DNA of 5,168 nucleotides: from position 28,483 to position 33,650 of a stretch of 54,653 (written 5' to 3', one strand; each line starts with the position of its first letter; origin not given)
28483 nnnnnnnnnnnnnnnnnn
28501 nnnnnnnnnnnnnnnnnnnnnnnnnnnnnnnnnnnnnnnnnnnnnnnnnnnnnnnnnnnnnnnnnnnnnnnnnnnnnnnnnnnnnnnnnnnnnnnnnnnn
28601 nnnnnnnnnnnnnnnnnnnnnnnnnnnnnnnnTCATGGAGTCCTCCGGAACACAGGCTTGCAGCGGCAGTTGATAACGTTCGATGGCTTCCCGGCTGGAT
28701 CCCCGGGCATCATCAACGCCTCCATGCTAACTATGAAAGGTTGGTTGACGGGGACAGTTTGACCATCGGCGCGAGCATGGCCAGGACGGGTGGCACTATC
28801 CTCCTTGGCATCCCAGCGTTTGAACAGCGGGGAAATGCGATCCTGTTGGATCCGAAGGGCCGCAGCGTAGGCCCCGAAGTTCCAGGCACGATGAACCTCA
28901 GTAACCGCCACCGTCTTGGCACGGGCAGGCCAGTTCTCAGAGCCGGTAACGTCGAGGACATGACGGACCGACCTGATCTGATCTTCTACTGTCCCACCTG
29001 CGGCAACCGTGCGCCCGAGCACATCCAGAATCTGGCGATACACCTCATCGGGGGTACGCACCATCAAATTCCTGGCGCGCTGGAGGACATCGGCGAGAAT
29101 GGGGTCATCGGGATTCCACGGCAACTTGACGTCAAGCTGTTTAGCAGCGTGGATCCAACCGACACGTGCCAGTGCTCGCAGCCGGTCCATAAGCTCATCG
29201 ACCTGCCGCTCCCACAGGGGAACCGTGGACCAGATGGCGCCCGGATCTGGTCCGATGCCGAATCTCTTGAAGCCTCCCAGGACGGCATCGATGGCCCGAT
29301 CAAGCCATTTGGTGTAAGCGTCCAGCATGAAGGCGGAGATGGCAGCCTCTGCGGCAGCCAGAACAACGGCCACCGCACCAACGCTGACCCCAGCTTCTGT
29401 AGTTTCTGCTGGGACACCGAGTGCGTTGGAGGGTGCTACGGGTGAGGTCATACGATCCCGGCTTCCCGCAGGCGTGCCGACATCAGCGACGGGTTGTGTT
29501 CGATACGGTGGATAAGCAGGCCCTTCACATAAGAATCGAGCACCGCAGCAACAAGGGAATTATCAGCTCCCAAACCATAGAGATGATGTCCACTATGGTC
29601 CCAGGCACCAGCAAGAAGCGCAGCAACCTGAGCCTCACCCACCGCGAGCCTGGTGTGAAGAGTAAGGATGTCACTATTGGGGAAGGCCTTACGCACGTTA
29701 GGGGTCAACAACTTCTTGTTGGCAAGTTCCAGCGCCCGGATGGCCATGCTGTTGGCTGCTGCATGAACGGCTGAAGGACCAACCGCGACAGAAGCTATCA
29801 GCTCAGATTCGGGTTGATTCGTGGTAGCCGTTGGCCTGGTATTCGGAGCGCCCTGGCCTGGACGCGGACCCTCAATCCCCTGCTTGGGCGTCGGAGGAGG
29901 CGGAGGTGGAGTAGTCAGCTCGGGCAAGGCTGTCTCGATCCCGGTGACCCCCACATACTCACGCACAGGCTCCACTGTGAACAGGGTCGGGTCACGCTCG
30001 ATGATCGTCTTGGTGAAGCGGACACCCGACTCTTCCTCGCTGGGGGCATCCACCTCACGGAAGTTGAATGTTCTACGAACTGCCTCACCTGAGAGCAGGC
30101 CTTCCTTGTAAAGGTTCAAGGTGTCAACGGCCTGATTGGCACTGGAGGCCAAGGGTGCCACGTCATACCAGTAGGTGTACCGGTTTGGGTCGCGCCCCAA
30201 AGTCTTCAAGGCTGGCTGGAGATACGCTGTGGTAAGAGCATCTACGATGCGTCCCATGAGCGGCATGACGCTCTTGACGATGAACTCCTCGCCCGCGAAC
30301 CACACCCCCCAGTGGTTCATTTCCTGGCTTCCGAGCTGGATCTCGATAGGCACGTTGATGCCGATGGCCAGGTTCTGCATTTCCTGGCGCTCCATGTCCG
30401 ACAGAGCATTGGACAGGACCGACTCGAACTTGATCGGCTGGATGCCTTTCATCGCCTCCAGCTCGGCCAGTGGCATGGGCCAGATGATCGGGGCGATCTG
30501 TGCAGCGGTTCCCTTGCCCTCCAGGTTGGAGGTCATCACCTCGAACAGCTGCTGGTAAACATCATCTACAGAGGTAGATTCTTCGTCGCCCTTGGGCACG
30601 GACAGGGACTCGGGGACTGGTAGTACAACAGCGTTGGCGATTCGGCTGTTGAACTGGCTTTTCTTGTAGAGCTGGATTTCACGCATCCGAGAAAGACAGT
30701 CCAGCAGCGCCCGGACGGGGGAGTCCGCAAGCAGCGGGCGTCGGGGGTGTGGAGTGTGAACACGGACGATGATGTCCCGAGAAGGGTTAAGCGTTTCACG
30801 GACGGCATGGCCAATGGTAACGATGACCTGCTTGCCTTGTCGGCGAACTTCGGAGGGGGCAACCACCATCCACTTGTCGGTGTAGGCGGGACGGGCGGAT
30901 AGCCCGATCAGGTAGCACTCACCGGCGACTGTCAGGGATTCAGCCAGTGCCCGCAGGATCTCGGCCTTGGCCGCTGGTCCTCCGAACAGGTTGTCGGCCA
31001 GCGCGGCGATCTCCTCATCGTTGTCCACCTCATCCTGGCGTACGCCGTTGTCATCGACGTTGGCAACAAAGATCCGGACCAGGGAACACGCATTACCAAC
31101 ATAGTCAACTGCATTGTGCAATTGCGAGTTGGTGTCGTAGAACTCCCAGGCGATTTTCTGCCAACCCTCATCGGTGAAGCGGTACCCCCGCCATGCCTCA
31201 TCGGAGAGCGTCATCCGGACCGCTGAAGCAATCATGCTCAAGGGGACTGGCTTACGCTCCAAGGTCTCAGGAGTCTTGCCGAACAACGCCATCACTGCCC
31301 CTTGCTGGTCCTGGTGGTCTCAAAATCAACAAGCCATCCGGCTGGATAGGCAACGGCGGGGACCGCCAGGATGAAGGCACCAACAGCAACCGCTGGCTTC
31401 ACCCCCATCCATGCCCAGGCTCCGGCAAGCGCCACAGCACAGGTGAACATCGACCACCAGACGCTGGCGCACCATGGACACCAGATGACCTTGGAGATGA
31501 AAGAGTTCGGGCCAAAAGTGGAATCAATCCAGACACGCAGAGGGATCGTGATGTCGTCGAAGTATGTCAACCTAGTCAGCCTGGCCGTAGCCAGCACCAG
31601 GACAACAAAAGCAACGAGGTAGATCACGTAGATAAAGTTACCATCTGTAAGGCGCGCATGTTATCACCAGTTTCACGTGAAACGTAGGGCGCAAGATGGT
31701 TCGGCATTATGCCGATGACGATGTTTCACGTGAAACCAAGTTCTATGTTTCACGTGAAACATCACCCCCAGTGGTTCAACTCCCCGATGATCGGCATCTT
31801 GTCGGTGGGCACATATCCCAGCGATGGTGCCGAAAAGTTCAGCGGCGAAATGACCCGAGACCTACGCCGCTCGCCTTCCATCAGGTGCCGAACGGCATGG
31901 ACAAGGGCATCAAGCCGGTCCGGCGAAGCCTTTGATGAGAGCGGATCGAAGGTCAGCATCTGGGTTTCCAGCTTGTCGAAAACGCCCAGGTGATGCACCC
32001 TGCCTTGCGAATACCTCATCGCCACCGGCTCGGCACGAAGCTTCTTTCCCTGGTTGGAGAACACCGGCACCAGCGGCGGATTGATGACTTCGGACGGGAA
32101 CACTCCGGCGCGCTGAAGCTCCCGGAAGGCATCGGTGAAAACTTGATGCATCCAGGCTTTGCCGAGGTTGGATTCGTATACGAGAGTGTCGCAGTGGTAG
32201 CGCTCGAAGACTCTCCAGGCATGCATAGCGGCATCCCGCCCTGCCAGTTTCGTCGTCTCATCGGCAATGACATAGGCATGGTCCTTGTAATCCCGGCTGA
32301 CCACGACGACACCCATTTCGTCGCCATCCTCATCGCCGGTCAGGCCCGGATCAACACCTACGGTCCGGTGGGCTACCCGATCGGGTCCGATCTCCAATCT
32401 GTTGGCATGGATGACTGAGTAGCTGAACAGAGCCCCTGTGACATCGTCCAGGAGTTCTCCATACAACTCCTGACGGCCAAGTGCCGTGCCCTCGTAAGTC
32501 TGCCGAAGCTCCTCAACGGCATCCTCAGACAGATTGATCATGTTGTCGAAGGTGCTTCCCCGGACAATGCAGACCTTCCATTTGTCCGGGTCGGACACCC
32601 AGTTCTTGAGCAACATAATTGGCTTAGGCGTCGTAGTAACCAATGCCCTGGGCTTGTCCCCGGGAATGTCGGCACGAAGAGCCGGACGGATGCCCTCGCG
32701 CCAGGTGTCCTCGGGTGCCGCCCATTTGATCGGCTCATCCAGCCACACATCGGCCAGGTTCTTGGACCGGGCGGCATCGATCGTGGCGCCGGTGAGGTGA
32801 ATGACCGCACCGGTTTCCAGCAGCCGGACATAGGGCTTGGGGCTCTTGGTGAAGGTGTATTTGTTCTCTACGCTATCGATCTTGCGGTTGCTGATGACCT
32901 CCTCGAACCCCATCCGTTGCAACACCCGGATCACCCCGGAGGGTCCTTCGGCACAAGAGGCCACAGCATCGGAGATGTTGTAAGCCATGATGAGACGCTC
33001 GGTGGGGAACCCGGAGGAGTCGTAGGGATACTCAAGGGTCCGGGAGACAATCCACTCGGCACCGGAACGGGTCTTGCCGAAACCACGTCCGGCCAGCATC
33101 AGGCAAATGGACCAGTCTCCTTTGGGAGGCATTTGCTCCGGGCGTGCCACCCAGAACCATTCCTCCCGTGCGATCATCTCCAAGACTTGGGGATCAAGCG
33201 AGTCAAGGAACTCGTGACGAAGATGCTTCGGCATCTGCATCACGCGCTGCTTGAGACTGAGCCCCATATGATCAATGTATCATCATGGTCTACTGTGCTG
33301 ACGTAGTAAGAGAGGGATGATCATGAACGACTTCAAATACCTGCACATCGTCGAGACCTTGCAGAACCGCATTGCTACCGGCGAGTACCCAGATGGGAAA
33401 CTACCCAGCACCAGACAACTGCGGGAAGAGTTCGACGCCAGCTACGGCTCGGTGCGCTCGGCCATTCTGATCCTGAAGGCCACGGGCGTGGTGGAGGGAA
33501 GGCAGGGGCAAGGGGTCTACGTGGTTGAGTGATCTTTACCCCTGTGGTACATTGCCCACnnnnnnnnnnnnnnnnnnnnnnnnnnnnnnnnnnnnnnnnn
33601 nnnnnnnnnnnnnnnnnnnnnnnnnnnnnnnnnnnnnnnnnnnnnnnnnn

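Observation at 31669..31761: Three copies of the canonical bacterial parS palindrome between terL and the next late gene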

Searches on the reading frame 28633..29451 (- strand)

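Call 5: search_protein_families(library=pfam, proteins=[window:28633-29451:-])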
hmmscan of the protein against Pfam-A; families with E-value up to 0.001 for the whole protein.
window:28633-29451:- (272 aa): 1 family
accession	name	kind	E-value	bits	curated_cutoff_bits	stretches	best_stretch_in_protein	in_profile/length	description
PF04233.19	Phage_Mu_F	-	4e-13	50.5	29.6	1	140-265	2-110/112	Phage Mu protein F like protein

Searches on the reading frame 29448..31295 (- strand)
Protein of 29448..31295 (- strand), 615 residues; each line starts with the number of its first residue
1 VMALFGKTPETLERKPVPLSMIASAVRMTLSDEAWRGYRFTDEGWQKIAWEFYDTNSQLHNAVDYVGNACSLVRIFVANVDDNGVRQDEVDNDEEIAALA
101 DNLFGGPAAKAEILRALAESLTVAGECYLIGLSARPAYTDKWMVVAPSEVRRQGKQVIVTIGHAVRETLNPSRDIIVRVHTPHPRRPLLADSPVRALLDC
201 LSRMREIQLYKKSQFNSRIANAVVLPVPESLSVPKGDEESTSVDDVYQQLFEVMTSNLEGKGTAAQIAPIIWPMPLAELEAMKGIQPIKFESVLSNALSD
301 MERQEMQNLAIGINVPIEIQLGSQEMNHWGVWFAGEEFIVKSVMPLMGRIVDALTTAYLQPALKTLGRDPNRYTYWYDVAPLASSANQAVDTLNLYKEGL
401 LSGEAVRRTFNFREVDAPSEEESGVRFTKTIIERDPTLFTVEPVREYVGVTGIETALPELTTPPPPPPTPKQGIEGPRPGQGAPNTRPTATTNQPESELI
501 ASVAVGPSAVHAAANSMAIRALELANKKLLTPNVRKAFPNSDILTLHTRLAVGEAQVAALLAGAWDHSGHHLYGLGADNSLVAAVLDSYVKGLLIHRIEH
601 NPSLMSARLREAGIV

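Call 5: search_protein_families(library=pfam, proteins=[window:29448-31295:-])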
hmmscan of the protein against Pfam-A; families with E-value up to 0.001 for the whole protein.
window:29448-31295:- (615 aa): 1 family
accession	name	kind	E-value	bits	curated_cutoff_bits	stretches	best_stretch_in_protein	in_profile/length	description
PF04860.17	Phage_portal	-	0.00024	20.9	39.1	1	61-266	5-194/321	Phage portal protein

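Call 47: search_dna_similar(query=window:29448-31295:-, collection=phages, mode=protein, max_rows=15)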
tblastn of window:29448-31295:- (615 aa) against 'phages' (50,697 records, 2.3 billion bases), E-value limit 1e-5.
Records with a match: 877; places in all: 877; records where one place covers at least 80% of the query: 393.
Best place of each record, by identity: <60% 877.
By first word of the organism name: Mycobacterium 496; Gordonia 198; Microbacterium 131; Arthrobacter 18; Streptomyces 17; Rhodococcus 3; Actinoplanes 2; Curtobacterium 2; Mycolicibacterium 2; Tsukamurella 2; and 6 more.
By host as written in the record: Mycobacterium smegmatis mc2 155 348; Gordonia terrae 3612 155; Mycobacterium smegmatis mc#155 83; Microbacterium foliorum NRRL B-24224 58; Microbacterium foliorum NRRL B-24224 SEA 29; Microbacterium paraoxydans NWU1 27; Gordonia terrae CAG3 16; - 12; and 54 more.
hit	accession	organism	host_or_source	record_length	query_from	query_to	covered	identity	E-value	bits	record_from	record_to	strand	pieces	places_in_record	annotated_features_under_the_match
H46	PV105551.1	Microbacterium phage BirdInFrench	Microbacterium foliorum NRRL B-24224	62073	13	597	95%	28.3%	2e-40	164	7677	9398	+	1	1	21: portal protein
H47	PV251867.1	Microbacterium phage Wilca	Microbacterium foliorum NRRL B-24224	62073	13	597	95%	28.3%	2e-40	164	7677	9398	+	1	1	21: portal protein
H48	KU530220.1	Streptomyces phage Xkcd426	Streptomyces griseus subsp. griseus ...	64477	49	614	92%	29.1%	2e-41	167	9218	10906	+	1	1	portal protein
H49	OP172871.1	Microbacterium phage Marcie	Microbacterium foliorum NRRL B-24224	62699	13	597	95%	27.9%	3e-42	170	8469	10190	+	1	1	26: portal protein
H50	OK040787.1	Microbacterium phage Pepe25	Microbacterium foliorum NRRL B-24224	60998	13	597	95%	27.8%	5e-42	169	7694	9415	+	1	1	20: portal protein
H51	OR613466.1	Microbacterium phage CandC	Microbacterium foliorum NRRL B-24224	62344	13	597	95%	27.4%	3e-38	157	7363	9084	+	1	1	20: portal protein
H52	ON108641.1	Microbacterium phage RobinRose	Microbacterium foliorum NRRL B-24224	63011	13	597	95%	27.4%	1e-37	155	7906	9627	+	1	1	23: portal protein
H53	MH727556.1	Microbacterium phage OneinaGillian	Microbacterium foliorum NRRL B-24224 SEA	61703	13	597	95%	27.3%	3e-37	154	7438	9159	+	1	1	21: portal protein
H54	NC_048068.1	Microbacterium phage OneinaGillian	Microbacterium foliorum NRRL B-24224 SEA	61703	13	597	95%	27.3%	3e-37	154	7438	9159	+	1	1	21: portal protein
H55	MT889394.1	Arthrobacter phage Odyssey395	Arthrobacter globiformis NRRL B-2979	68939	16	597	95%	27.2%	2e-39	161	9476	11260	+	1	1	24: portal protein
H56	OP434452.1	Arthrobacter phage Pureglobe5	Arthrobacter globiformis B-2979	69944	16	597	95%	27.2%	2e-39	161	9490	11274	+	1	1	24: portal protein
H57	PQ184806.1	Arthrobacter phage MellowYellow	Arthrobacter globiformis B-2979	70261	16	597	95%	27.2%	2e-39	161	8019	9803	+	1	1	19: portal protein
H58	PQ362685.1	Arthrobacter phage Pointis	Arthrobacter globiformis B-2979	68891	16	597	95%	27.1%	1e-39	162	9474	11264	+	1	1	22: portal protein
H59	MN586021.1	Arthrobacter phage Beagle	Arthrobacter globiformis NRRL B-2979 SEA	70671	16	597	95%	27.1%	2e-39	161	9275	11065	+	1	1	23: portal protein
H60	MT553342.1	Microbacterium phage Kelcole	Microbacterium foliorum NRRL B-24224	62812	13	597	95%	26.9%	3e-37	154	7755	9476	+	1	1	20: portal protein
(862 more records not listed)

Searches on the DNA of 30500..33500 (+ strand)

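Call 4: search_dna_similar(query=window:30500-33500:+, collection=phages, mode=near, max_rows=30)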
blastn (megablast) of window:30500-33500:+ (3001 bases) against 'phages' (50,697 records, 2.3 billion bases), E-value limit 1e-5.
No match.

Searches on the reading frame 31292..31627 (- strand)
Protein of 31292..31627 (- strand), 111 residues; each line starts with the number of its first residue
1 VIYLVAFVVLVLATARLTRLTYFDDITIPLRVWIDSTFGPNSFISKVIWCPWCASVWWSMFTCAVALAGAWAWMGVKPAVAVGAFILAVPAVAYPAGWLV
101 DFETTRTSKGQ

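Call 5: search_protein_families(library=pfam, proteins=[window:31292-31627:-])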
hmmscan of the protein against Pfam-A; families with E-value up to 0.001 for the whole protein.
window:31292-31627:- (111 aa): 0 families

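Call 12: search_protein_families(library=phrogs, max_evalue=0.001, proteins=[window:31292-31627:-])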
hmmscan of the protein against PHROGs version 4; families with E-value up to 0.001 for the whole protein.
window:31292-31627:- (111 aa): 1 family
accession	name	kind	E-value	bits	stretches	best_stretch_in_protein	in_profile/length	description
phrog_781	-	unknown function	7e-15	55.6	1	3-92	37-127/152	-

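Call 89: search_protein_families(library=pfam, max_evalue=0.05, proteins=[window:31292-31627:-])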
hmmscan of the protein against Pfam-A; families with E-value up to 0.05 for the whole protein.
window:31292-31627:- (111 aa): 1 family
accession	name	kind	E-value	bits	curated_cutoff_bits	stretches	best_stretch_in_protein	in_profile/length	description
PF07098.16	DUF1360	-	0.0013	19.1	21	1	9-32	1-24/102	Protein of unknown function (DUF1360)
